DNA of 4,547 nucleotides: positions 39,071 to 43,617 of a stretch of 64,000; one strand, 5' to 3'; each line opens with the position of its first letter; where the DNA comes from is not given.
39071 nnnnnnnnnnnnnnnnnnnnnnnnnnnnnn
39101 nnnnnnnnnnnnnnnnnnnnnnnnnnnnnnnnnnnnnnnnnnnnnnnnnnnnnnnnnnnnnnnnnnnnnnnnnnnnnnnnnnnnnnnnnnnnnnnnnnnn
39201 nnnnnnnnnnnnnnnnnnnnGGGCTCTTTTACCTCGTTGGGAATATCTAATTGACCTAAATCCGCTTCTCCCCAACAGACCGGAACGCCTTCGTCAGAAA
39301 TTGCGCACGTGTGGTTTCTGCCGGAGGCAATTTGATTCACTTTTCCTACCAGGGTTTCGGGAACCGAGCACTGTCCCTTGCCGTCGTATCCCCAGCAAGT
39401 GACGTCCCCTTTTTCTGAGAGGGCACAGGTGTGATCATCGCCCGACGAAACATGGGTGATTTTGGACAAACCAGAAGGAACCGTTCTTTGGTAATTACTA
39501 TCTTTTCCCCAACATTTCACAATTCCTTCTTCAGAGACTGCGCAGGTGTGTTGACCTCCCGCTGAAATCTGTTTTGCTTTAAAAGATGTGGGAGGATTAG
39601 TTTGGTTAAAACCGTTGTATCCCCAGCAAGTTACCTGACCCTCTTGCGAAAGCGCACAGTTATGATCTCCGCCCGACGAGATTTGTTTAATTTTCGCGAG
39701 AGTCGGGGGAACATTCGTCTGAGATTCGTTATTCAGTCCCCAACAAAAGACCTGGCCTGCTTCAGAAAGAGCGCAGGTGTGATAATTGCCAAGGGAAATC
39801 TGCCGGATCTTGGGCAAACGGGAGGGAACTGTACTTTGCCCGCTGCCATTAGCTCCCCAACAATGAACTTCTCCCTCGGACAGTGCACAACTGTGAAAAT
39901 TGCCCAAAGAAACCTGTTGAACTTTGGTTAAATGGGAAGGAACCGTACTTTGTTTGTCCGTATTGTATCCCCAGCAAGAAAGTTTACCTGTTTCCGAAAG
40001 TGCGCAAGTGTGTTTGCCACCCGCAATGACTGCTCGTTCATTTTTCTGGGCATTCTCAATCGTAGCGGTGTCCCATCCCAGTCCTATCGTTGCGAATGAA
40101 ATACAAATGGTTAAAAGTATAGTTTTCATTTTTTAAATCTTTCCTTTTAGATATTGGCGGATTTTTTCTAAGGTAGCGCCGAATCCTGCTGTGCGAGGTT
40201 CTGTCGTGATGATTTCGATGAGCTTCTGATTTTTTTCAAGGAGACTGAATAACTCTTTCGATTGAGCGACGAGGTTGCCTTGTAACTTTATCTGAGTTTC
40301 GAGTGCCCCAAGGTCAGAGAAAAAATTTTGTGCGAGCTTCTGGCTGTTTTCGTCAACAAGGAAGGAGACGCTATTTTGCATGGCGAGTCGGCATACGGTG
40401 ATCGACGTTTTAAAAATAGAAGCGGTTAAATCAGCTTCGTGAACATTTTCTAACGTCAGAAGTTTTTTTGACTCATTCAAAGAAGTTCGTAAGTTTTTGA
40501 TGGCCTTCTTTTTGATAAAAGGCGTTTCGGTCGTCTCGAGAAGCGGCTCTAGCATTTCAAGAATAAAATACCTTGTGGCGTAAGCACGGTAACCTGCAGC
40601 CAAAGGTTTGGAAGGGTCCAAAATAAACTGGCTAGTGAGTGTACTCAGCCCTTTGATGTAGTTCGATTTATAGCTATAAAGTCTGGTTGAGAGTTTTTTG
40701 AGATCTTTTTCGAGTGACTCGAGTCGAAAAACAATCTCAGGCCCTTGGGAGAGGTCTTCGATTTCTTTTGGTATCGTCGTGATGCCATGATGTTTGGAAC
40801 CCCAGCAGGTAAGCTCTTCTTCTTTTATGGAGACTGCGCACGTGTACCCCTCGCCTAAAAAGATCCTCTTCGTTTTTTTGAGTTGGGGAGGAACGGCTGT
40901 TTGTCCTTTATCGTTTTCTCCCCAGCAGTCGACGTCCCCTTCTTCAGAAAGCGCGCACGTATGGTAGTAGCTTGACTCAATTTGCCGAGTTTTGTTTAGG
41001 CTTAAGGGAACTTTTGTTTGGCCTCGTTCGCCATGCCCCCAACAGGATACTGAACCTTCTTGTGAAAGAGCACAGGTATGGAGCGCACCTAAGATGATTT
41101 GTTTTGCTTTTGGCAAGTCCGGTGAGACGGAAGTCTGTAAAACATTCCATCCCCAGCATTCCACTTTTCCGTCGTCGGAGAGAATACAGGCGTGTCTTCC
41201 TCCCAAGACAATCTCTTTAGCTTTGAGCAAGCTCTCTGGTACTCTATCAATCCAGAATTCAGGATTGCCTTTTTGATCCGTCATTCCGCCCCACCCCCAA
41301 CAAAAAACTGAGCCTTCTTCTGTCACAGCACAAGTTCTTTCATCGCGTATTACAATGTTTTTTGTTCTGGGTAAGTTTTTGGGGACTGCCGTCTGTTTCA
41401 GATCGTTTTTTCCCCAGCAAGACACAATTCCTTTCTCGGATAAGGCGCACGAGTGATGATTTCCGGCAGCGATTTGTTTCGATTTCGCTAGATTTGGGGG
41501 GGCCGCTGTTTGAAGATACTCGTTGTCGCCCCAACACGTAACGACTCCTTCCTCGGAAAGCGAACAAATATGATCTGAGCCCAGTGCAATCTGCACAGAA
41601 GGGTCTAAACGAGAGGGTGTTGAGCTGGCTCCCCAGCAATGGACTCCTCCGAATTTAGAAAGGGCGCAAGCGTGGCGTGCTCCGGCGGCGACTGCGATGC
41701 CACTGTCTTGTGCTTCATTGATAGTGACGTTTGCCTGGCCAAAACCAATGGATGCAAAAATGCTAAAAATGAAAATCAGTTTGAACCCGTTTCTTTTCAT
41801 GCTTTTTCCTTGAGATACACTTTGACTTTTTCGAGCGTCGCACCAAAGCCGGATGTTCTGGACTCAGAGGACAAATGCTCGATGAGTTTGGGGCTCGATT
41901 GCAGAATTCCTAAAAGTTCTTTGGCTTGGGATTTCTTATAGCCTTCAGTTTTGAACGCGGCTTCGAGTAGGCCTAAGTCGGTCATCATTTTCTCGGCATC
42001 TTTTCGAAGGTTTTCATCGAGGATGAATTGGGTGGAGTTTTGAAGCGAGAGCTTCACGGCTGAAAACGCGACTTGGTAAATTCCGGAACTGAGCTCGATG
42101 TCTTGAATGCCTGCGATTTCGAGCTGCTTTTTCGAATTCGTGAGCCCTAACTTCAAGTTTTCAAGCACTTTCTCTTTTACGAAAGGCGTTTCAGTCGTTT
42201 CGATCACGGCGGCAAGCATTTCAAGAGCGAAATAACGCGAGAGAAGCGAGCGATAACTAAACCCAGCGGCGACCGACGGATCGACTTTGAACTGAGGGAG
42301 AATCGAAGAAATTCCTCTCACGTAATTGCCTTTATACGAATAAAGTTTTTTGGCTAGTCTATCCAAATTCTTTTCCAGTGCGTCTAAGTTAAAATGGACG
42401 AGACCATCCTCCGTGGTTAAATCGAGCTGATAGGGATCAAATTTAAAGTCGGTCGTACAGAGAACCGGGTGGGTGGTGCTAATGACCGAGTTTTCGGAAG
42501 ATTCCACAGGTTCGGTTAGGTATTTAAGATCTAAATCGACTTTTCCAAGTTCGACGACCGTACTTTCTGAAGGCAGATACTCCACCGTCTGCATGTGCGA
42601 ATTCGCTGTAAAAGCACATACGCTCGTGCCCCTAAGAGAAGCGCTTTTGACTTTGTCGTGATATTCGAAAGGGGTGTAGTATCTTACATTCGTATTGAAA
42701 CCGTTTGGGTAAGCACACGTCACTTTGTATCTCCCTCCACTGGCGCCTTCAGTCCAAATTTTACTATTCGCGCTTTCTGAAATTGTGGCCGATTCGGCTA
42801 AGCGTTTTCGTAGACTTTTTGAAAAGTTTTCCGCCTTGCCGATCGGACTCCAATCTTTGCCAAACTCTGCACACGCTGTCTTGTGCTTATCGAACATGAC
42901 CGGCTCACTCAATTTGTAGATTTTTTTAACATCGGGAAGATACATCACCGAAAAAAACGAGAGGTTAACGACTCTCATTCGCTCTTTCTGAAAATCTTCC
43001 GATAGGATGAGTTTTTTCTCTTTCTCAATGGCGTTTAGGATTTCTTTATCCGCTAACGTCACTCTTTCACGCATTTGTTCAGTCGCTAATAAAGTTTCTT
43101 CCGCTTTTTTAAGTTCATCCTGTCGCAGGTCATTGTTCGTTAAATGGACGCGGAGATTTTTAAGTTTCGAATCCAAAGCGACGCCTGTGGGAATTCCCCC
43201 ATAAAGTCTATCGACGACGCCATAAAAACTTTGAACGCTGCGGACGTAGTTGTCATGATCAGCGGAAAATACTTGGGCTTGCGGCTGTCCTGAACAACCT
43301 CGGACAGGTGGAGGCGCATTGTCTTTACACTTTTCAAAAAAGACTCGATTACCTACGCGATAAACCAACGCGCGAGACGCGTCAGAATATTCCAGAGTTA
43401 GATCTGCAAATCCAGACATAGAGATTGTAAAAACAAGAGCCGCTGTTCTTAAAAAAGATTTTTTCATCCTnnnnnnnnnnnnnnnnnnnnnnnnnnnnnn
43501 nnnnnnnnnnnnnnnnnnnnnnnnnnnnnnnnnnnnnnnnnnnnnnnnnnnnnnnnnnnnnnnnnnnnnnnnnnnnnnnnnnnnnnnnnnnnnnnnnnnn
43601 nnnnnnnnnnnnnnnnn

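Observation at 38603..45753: Operon of four exported paralogs sharing a ~200-aa C-terminal helical module, led by a fifth exported helical protein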

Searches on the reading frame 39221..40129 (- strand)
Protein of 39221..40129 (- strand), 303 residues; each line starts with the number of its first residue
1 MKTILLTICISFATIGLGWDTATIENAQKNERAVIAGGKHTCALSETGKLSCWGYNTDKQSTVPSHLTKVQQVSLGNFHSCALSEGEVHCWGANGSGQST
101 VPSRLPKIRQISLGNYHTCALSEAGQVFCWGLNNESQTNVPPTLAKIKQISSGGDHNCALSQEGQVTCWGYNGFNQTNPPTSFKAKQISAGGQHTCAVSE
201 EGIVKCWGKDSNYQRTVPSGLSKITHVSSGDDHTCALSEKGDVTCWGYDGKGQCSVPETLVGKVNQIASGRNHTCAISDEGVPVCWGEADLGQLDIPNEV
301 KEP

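Call 75: search_solved_structures(query=window:39221-40129:-, max_evalue=0.001)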
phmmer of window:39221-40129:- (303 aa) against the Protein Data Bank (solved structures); distinct sequences matched with E-value up to 0.001: 41.
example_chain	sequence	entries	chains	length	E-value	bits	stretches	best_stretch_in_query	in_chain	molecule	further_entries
1jtd_B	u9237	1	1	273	2.5e-34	122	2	52-180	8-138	beta-lactamase inhibitor protein II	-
3qhy_B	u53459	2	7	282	2.9e-34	121.8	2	52-181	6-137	Beta-lactamase inhibitory protein II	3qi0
9t9p_A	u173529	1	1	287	3.4e-34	121.6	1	51-143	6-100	Beta-lactamase inhibitory protein II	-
7a0k_A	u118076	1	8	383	2.3e-21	79.4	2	50-222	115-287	Predicted protein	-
7a0j_AAA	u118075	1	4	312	2.8e-19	72.6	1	36-208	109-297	Serine/threonine-protein kinase-like protein ACR4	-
5t94_A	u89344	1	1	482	1.8e-18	70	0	140-247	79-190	Guanine nucleotide exchange factor SRM1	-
5hq2_K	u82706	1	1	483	1.8e-18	69.9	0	140-247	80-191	Guanine nucleotide exchange factor SRM1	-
3of7_A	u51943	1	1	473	2.2e-18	69.6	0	141-248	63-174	Regulator of chromosome condensation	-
6xzn_A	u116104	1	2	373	3.7e-17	65.6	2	107-294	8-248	Ultraviolet-B receptor UVR8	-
4dnu_A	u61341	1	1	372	4.4e-17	65.4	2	147-295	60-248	AT5g63860/MGI19_6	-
6xzm_A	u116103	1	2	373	6.7e-17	64.8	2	107-294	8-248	Ultraviolet-B receptor UVR8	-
4d9s_A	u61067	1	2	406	1.3e-16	63.9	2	104-294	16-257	UVB-resistance protein UVR8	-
4nc4_A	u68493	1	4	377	1.3e-16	63.8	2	147-295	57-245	Ultraviolet-B receptor UVR8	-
4dnv_A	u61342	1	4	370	1.3e-16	63.8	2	108-294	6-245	AT5g63860/MGI19_6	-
7vgg_B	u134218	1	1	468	1.5e-16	63.6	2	147-295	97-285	Ultraviolet-B receptor UVR8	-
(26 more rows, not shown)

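Call 95: search_solved_structures(query=window:39221-40129:-, max_evalue=1e-19, show_alignments=5)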
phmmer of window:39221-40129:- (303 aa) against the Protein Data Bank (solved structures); distinct sequences matched with E-value up to 1e-19: 4.
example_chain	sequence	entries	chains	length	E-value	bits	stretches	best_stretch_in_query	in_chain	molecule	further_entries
1jtd_B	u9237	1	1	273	2.5e-34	122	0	52-180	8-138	beta-lactamase inhibitor protein II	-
3qhy_B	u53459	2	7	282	2.9e-34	121.8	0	52-181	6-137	Beta-lactamase inhibitory protein II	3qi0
9t9p_A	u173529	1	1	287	3.4e-34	121.6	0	51-143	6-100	Beta-lactamase inhibitory protein II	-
7a0k_A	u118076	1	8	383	2.3e-21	79.4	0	50-222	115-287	Predicted protein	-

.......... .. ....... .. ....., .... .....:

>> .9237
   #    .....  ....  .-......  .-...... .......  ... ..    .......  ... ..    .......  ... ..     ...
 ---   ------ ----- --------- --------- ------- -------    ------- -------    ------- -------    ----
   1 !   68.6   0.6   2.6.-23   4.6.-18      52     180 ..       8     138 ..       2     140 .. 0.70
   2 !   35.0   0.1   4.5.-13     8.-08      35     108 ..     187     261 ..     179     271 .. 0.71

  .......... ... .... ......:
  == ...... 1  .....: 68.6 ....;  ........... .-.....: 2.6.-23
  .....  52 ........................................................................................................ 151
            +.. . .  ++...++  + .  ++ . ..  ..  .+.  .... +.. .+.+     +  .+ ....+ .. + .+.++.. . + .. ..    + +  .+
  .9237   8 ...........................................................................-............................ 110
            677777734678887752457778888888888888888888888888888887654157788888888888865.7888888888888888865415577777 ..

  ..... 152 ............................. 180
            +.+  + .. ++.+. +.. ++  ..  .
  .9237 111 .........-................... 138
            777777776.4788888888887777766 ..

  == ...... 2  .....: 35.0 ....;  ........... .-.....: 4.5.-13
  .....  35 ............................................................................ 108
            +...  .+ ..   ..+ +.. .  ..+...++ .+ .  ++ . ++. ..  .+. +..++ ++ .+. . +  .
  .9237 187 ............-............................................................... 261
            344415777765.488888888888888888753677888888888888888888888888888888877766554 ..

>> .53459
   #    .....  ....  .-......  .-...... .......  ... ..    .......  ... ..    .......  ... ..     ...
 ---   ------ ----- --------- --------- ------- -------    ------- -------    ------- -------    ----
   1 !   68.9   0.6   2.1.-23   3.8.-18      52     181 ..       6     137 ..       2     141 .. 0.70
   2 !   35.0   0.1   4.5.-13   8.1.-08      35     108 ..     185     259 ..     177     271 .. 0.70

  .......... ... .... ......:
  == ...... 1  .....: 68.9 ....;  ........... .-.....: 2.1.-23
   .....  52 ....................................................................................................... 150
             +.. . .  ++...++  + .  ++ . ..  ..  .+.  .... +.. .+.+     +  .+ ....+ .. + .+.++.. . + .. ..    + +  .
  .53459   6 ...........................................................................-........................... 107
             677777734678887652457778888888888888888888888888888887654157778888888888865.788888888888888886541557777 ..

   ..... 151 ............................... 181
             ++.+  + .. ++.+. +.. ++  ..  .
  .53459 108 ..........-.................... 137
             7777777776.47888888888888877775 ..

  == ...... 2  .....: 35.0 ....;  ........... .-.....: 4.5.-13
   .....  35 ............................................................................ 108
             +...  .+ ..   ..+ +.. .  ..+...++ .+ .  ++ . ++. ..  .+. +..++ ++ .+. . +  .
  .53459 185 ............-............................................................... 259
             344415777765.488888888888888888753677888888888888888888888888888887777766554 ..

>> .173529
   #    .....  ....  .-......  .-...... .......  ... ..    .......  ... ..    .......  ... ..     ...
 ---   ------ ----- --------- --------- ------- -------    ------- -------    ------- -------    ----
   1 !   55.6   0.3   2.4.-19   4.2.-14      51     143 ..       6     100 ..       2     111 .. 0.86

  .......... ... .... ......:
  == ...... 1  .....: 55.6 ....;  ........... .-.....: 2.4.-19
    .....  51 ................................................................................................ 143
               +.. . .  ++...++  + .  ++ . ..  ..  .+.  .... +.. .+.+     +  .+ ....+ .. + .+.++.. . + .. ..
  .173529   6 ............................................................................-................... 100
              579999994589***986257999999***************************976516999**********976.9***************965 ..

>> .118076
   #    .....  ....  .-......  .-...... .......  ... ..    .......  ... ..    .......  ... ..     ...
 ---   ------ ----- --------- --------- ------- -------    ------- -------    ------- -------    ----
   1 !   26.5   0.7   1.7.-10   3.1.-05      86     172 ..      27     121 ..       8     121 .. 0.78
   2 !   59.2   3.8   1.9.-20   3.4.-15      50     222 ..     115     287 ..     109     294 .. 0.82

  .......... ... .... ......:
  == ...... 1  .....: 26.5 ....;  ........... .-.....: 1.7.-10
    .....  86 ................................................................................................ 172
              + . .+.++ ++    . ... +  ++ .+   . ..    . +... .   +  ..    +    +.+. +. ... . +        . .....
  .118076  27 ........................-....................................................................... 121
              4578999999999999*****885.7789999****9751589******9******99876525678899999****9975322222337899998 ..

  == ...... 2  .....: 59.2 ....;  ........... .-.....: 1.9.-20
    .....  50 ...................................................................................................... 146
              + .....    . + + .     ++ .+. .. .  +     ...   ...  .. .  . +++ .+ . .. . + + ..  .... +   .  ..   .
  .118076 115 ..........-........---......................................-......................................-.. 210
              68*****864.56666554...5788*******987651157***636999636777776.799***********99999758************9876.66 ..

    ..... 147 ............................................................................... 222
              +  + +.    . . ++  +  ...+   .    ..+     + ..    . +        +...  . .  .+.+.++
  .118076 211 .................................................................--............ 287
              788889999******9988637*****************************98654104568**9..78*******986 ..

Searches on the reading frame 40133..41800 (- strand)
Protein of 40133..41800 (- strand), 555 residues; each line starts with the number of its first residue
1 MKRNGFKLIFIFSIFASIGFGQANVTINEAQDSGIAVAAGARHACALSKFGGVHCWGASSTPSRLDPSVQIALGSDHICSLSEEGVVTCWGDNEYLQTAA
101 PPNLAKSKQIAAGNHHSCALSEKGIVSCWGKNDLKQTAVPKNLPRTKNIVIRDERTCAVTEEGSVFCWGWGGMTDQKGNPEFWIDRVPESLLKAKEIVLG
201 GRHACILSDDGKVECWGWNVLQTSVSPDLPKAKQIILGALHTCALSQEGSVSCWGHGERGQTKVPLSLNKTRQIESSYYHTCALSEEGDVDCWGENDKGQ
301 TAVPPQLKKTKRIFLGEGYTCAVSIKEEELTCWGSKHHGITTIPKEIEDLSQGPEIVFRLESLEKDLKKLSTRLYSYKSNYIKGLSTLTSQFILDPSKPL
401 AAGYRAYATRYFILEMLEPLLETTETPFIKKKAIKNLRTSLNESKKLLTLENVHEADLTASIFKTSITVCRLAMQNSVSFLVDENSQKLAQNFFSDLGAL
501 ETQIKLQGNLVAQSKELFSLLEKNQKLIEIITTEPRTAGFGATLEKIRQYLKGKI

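Call 3: search_protein_families(library=pfam, proteins=[window:40133-41800:-], max_evalue=0.1)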
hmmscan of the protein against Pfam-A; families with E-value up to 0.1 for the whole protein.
window:40133-41800:- (555 aa): 2 families
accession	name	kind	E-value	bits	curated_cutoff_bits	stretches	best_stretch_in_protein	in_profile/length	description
PF13540.12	RCC1_2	-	4.4e-54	179.4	22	7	273-300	3-30/30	Regulator of chromosome condensation (RCC1) repeat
PF25390.1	WD40_RLD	-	2.1e-50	172.5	150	2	146-357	91-345/363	RCC1-like domain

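Call 4: search_protein_families(library=ncbifam, proteins=[window:40133-41800:-], max_evalue=0.1)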
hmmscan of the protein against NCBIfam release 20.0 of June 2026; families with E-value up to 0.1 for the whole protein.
window:40133-41800:- (555 aa): 0 families

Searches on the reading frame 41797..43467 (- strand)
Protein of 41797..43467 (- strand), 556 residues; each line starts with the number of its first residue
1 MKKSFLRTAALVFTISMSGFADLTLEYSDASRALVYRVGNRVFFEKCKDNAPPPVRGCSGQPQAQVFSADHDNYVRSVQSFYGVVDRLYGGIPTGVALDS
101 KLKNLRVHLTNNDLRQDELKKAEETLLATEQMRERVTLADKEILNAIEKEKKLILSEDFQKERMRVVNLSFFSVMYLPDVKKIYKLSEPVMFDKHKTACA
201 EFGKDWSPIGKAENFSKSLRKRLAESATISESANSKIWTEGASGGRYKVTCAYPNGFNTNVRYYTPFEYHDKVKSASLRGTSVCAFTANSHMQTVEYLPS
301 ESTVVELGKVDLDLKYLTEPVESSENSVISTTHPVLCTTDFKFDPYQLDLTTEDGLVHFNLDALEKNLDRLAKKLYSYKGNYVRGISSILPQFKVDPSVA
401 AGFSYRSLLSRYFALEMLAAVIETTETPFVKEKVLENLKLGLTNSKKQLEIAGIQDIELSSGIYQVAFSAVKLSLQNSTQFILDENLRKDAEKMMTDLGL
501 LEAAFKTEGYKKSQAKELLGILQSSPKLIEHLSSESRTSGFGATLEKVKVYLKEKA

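Call 3: search_protein_families(library=pfam, proteins=[window:41797-43467:-], max_evalue=0.1)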
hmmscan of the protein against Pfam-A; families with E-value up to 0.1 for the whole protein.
window:41797-43467:- (556 aa): 1 family
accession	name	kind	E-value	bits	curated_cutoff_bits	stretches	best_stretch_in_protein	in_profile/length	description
PF11012.13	DUF2850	-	0.047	14.5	22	0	319-374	17-71/79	Protein of unknown function (DUF2850)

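Call 4: search_protein_families(library=ncbifam, proteins=[window:41797-43467:-], max_evalue=0.1)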
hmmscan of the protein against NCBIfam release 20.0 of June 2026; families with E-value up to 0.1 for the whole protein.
window:41797-43467:- (556 aa): 0 families

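Call 85: search_protein_families(library=padloc, proteins=[window:41797-43467:-], max_evalue=0.01)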
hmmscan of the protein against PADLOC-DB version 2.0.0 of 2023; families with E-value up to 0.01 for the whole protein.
window:41797-43467:- (556 aa): 0 families

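Call 86: search_protein_families(library=phrogs, proteins=[window:41797-43467:-], max_evalue=0.01)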
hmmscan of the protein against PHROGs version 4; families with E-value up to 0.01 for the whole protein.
window:41797-43467:- (556 aa): 0 families

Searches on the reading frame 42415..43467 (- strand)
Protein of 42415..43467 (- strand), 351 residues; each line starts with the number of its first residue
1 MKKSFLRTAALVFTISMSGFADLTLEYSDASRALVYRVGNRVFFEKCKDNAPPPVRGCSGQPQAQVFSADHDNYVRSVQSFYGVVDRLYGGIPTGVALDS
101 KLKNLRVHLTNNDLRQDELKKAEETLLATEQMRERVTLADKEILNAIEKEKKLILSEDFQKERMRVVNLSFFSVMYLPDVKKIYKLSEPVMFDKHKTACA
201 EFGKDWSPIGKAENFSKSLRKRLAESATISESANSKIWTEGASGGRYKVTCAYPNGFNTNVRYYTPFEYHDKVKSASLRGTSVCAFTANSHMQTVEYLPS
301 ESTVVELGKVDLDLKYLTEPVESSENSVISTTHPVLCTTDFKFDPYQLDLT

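Call 76: search_solved_structures(query=window:42415-43467:-, max_evalue=1)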
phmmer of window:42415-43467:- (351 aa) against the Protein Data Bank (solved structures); distinct sequences matched with E-value up to 1: 0.
